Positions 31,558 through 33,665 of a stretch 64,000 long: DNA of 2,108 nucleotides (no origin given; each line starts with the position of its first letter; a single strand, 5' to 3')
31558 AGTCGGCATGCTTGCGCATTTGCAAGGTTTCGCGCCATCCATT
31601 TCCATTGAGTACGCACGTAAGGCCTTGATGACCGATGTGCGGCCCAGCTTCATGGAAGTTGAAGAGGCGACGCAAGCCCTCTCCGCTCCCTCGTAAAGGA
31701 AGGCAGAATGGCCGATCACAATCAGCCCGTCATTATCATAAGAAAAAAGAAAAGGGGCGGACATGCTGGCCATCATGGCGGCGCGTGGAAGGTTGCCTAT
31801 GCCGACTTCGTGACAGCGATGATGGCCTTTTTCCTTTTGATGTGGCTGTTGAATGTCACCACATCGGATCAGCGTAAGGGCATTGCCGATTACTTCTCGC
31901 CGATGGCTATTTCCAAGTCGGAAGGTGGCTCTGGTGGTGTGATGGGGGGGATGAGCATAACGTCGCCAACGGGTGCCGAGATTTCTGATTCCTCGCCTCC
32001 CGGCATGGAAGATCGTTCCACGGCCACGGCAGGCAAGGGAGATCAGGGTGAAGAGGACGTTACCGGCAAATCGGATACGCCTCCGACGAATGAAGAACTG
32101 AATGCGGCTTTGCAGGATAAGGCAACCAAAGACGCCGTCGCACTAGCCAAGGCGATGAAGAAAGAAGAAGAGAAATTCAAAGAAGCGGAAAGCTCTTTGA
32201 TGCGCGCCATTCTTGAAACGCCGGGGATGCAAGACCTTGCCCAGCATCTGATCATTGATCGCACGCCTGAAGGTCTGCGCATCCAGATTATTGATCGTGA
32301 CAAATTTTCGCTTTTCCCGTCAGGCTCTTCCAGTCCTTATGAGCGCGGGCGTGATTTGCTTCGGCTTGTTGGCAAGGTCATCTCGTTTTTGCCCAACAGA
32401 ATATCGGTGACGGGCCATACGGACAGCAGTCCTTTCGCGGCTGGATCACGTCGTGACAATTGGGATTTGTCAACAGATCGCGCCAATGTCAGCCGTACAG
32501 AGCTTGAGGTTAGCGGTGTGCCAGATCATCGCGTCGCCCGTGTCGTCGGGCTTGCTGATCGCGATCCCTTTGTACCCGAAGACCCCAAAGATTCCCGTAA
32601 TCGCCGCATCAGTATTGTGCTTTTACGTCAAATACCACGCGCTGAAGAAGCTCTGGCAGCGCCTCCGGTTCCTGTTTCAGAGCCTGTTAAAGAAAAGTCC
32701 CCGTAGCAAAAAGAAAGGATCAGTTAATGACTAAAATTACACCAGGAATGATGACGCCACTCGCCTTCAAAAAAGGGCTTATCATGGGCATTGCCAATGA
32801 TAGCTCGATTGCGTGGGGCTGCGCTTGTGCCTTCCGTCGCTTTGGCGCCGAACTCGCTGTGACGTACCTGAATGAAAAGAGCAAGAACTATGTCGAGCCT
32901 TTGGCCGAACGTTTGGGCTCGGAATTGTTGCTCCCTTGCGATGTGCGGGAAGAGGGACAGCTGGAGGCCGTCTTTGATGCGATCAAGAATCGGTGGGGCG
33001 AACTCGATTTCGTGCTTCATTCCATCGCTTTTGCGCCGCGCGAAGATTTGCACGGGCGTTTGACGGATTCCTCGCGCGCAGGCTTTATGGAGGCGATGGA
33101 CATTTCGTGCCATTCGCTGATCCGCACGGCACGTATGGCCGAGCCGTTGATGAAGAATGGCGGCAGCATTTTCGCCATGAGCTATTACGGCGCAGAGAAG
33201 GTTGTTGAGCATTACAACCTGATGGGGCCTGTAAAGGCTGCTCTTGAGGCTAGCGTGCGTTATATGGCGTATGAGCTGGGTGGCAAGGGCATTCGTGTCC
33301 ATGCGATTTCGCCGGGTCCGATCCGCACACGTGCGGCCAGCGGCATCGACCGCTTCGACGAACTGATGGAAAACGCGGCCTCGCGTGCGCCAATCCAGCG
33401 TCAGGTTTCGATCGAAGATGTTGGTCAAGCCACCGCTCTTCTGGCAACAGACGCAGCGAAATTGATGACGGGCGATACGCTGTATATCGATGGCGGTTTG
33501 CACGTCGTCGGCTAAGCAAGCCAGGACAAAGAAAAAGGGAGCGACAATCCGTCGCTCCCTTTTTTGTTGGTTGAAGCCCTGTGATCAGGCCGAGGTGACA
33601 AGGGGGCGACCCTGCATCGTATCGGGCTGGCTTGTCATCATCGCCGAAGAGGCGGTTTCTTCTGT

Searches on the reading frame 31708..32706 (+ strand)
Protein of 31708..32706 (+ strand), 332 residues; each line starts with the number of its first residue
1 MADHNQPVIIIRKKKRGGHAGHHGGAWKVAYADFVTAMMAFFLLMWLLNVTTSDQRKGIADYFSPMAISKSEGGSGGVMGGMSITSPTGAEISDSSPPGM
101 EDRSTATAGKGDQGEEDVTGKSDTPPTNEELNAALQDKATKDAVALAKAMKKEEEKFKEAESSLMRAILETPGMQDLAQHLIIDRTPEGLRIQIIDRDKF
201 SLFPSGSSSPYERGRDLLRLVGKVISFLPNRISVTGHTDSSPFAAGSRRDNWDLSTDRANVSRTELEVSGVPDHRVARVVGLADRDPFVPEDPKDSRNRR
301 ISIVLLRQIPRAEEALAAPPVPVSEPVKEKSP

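Call 30: search_protein_families(library=pfam, proteins=[window:31708-32706:+], max_evalue=0.001)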
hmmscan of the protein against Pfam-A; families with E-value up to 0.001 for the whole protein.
window:31708-32706:+ (332 aa): 2 families
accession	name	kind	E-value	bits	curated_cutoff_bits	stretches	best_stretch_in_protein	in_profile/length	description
PF13677.11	MotB_plug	-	4.7e-20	71.4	24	1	12-64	1-55/58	Membrane MotB of proton-channel complex MotA/MotB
PF00691.25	OmpA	-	9.4e-11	42.4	27.2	1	203-299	2-96/98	OmpA family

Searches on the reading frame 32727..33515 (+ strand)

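Call 30: search_protein_families(library=pfam, proteins=[window:32727-33515:+], max_evalue=0.001)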
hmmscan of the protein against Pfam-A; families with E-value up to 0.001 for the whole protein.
window:32727-33515:+ (262 aa): 2 families
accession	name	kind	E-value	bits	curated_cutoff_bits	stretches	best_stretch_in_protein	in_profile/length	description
PF13561.12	adh_short_C2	-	2.5e-89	299.4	27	1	21-259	1-236/236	Enoyl-(Acyl carrier protein) reductase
PF00106.31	adh_short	-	2.5e-17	63.5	26.6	1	28-206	12-189/195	short chain dehydrogenase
